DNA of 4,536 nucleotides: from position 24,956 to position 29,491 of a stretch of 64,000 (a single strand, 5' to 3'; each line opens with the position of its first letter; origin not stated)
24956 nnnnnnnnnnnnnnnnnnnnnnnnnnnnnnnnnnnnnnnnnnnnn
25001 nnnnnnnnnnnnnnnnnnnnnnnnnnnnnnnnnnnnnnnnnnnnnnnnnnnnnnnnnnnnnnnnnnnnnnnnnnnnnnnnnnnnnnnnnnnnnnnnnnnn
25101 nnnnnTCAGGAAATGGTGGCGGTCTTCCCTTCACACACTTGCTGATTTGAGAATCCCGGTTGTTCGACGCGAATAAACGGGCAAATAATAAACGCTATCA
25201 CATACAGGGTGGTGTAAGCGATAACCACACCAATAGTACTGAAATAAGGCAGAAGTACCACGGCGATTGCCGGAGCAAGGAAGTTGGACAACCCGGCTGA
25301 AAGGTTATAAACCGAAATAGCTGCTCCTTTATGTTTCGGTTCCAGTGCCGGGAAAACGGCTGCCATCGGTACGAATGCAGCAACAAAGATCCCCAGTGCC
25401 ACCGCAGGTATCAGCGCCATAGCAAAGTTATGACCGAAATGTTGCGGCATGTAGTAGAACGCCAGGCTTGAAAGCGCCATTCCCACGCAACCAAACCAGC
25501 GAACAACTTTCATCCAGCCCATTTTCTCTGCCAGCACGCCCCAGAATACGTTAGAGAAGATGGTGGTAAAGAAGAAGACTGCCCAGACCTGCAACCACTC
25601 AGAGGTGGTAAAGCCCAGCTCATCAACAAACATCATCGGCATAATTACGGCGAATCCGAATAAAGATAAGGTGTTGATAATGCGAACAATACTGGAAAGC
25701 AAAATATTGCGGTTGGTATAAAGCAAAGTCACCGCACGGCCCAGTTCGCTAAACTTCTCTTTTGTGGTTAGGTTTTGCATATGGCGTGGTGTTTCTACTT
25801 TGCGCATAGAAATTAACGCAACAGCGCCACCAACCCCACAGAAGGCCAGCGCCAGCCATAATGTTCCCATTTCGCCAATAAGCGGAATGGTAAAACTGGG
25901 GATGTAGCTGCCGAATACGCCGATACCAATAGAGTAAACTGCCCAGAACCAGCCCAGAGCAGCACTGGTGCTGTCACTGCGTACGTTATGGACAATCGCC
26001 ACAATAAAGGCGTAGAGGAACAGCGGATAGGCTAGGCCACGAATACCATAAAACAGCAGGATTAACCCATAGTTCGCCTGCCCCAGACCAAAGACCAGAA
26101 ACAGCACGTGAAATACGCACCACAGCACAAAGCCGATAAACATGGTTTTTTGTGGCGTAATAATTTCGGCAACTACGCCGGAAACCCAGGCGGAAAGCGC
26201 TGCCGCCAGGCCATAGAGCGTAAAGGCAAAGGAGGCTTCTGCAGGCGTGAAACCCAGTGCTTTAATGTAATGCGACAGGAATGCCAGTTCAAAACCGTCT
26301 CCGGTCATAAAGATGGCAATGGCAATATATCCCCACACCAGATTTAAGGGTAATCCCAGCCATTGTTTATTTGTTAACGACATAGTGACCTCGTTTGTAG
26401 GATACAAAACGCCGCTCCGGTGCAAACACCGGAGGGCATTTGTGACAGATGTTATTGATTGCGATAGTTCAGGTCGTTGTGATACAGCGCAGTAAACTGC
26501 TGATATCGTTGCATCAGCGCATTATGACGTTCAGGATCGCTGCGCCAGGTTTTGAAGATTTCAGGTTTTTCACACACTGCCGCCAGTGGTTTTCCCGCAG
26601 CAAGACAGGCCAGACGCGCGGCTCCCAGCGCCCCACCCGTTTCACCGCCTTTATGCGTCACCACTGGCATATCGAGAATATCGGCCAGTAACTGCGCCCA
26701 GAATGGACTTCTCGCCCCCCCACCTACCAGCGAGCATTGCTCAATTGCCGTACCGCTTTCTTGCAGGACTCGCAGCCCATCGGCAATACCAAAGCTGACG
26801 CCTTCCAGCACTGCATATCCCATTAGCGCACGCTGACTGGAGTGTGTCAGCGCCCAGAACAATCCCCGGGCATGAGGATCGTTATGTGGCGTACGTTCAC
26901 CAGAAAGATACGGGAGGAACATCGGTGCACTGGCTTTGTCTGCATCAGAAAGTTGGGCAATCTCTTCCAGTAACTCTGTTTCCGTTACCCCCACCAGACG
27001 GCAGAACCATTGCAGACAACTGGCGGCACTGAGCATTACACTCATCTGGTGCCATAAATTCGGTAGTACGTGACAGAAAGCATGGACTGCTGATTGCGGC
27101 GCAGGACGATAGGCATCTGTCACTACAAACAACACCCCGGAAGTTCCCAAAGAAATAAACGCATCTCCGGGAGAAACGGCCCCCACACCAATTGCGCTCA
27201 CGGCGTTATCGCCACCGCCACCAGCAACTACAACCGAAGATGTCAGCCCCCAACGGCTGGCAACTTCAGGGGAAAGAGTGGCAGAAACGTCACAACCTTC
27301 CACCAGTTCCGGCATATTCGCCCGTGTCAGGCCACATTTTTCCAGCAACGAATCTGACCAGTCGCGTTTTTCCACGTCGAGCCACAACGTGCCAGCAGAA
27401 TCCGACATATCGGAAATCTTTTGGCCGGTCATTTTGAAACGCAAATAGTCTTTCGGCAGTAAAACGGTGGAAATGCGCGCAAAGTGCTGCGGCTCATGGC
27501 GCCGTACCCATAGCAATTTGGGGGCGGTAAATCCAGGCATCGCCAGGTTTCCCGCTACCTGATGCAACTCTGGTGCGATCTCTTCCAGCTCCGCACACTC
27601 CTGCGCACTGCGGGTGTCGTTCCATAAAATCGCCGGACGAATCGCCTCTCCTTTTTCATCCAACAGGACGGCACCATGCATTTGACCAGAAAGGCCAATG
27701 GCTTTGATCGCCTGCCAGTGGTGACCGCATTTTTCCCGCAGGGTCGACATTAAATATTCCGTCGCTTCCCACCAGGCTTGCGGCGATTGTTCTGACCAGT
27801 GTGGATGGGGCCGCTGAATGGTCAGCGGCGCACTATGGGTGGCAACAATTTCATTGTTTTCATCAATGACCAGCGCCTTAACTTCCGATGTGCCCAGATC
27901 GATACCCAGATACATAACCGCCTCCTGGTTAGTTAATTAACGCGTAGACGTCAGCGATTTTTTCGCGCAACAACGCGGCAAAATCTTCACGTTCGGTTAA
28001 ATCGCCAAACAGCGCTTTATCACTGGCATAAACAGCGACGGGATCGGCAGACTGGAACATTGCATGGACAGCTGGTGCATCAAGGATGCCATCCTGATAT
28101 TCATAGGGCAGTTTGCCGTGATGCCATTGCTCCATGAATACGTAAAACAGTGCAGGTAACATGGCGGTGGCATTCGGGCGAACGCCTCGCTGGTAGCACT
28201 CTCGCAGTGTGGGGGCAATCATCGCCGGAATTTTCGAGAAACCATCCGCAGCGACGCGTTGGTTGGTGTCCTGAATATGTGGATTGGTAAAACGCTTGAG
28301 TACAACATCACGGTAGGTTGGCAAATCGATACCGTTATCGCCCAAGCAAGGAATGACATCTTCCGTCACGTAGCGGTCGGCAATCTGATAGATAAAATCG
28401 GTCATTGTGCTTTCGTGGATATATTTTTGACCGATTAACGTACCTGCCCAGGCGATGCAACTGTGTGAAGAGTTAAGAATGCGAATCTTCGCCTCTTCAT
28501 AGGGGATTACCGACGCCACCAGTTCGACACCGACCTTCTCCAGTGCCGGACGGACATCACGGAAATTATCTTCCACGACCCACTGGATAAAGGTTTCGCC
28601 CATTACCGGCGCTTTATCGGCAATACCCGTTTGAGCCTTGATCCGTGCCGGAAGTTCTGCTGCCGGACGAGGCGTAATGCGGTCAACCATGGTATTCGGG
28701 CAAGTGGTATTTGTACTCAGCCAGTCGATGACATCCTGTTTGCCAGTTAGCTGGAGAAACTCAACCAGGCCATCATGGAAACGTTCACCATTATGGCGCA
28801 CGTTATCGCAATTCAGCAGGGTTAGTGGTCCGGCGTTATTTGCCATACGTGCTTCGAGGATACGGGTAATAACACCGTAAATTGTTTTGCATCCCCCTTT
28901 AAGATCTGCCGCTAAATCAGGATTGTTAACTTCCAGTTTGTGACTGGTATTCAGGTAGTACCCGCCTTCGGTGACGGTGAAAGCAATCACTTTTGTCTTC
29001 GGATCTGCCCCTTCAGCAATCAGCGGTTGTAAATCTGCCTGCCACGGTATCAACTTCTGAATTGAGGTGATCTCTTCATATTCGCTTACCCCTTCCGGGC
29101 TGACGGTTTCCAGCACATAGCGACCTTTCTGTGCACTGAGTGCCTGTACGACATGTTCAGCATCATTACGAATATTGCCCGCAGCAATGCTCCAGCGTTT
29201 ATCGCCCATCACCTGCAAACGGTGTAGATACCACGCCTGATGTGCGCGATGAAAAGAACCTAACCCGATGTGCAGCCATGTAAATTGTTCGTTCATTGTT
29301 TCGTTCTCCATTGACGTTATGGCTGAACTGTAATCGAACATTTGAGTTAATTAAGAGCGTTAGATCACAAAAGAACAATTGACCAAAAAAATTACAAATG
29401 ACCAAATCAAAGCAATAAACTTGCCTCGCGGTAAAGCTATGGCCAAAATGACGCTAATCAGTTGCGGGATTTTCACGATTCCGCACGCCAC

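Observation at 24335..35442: An ~11 kb D-arabinitol/ribitol island sits where K-12 has the gat operon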

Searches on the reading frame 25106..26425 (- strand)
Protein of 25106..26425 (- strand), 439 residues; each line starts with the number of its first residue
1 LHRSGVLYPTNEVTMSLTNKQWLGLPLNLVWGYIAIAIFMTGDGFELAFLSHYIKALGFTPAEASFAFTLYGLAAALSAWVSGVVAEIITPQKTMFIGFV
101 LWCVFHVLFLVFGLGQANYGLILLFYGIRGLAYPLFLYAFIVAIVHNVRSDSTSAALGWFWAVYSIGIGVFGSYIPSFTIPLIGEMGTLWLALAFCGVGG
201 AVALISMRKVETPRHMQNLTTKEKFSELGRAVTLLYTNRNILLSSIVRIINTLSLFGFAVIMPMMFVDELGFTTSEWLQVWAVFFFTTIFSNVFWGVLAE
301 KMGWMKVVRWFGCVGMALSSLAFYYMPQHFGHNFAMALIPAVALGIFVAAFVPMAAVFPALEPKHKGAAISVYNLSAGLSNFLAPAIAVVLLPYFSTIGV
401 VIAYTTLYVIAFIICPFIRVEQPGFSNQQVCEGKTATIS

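Call 3: search_protein_families(proteins=[window:25106-26425:-], library=ncbifam)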
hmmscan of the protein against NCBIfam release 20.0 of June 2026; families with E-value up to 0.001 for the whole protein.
window:25106-26425:- (439 aa): 2 families
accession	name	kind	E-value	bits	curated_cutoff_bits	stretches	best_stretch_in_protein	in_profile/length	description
TIGR00897.2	2A0118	subfamily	2.9e-154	513.9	375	1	21-419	1-401/401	RbtT/DalT/CsbX family MFS transporter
TIGR00711.1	efflux_EmrB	subfamily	0.00082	18.2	230.2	0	53-166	282-395/485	DHA2 family efflux MFS transporter permease subunit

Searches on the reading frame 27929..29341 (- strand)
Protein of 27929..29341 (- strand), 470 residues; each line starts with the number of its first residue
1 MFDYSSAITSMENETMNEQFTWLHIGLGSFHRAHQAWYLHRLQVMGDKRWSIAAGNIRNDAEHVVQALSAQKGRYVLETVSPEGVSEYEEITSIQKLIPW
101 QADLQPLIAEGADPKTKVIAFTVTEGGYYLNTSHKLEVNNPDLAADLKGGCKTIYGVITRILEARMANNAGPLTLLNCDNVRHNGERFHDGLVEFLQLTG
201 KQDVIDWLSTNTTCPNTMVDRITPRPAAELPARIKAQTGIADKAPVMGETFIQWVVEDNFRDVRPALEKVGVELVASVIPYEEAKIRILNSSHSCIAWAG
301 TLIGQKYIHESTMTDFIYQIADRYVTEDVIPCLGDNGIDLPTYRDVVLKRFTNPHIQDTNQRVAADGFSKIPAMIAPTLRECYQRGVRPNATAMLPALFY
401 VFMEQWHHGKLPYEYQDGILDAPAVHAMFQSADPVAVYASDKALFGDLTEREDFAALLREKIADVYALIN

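Call 3: search_protein_families(proteins=[window:27929-29341:-], library=ncbifam)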
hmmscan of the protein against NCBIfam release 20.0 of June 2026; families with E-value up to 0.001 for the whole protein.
window:27929-29341:- (470 aa): 12 families
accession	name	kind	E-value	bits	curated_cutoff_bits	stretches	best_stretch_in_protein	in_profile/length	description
NF043014.1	DArabDhDalD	equivalog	1.4e-227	755.7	600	1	22-469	1-451/452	D-arabinitol 4-dehydrogenase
NF011611.0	PRK15037.1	subfamily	4.5e-62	210.1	603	1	23-455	26-464/486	fructuronate reductase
NF002969.0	PRK03643.1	subfamily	2e-38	132.3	359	1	21-418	17-415/482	tagaturonate reductase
NF002653.0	PRK02318.2-6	equivalog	1.2e-24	87.1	404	1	152-392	95-324/387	mannitol-1-phosphate 5-dehydrogenase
NF002647.0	PRK02318.1-3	equivalog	4.1e-16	59.3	357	1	156-370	100-302/384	mannitol-1-phosphate 5-dehydrogenase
NF002646.0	PRK02318.1-2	equivalog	3.4e-14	52.7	368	1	153-371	94-301/382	mannitol-1-phosphate 5-dehydrogenase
NF002652.0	PRK02318.2-5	equivalog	1e-13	51.1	356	1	154-392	97-321/377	mannitol-1-phosphate 5-dehydrogenase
NF002649.0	PRK02318.2-1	equivalog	9e-11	41.3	422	1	154-371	97-300/386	mannitol-1-phosphate 5-dehydrogenase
NF002648.0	PRK02318.1-4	equivalog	4.1e-10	39.5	719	1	165-373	107-303/382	mannitol-1-phosphate 5-dehydrogenase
NF002645.0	PRK02318.1-1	equivalog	7.4e-08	32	389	1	204-372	134-290/368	mannitol-1-phosphate 5-dehydrogenase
NF002650.0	PRK02318.2-2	equivalog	1.9e-07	30.5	359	1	158-370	100-302/388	mannitol-1-phosphate 5-dehydrogenase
NF002651.0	PRK02318.2-4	equivalog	1.6e-06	27.5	269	1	248-371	161-284/368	mannitol-1-phosphate 5-dehydrogenase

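Call 21: find_related_loci(query=window:27929-29296:-, collection=genome_contigs, flank=10000)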
Query window:27929-29296:- (455 aa) in genome_contigs; peptide patterns used: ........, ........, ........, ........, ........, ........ (x = any residue, [..] = any of these).
70 stretches matched a pattern; 59 encode a relative of the query (tblastn E <= 1e-3); 58 distinct loci.
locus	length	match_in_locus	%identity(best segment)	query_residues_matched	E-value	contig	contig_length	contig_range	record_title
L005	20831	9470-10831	88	1-454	0e+0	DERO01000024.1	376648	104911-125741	MAG TPA_asm: Leclercia adecarboxylata isolate UBA3338 UBA3338_contig_34, whole genome shotgun sequence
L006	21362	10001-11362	86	1-454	0e+0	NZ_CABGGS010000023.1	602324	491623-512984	Klebsiella spallanzanii isolate SB6411, whole genome shotgun sequence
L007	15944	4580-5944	86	1-455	0e+0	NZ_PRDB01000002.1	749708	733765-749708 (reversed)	Klebsiella michiganensis strain DSM 25444 contig_2, whole genome shotgun sequence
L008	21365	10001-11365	85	1-455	0e+0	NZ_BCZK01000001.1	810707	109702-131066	Klebsiella oxytoca NBRC 105695, whole genome shotgun sequence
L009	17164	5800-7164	85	1-455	0e+0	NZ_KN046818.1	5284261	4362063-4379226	Klebsiella pneumoniae strain ATCC 13883 scaffold1, whole genome shotgun sequence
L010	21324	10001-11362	86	1-454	0e+0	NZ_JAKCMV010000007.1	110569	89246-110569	Enterobacter asburiae strain INSAq146 Aq146_contig_7, whole genome shotgun sequence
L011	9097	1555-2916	85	1-454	0e+0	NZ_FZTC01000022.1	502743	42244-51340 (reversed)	Klebsiella grimontii strain 06D021, whole genome shotgun sequence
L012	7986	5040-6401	85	1-454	0e+0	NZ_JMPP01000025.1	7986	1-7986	Raoultella planticola ATCC 33531 GRPL.assembly.25, whole genome shotgun sequence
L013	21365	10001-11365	84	1-455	0e+0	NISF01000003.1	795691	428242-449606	Enterobacter sp. 10-1 NODE_3_length_795873_cov_29.8976, whole genome shotgun sequence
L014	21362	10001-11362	84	1-454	0e+0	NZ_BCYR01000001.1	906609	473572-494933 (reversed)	Raoultella ornithinolytica NBRC 105727 = ATCC 31898 strain NBRC 105727, whole genome shotgun sequence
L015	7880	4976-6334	84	1-453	0e+0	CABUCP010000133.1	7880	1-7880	MAG TPA_asm: uncultured Klebsiella sp. isolate MGYG-HGUT-03882 genome assembly, contig: GUT_GENOME247084_133, whole geno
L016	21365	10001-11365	83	1-455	0e+0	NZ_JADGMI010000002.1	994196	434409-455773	Superficieibacter sp. 1612_C1 1612_C1_2, whole genome shotgun sequence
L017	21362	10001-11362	84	1-454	0e+0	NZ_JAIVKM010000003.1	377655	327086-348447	Mangrovibacter yixingensis strain SaN21-3 SaN21-3_ctg003, whole genome shotgun sequence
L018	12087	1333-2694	83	1-454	0e+0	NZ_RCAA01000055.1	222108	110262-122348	Enterobacter sp. R1(2018) NODE_248, whole genome shotgun sequence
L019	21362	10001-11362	83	1-454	0e+0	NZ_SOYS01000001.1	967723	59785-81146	Cedecea colo strain ZA scaffold_0, whole genome shotgun sequence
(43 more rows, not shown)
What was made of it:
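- Tried and rejected: The search for a donor among 100,044 species-representative genomes found nothing closer than C. koseri (call 21).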
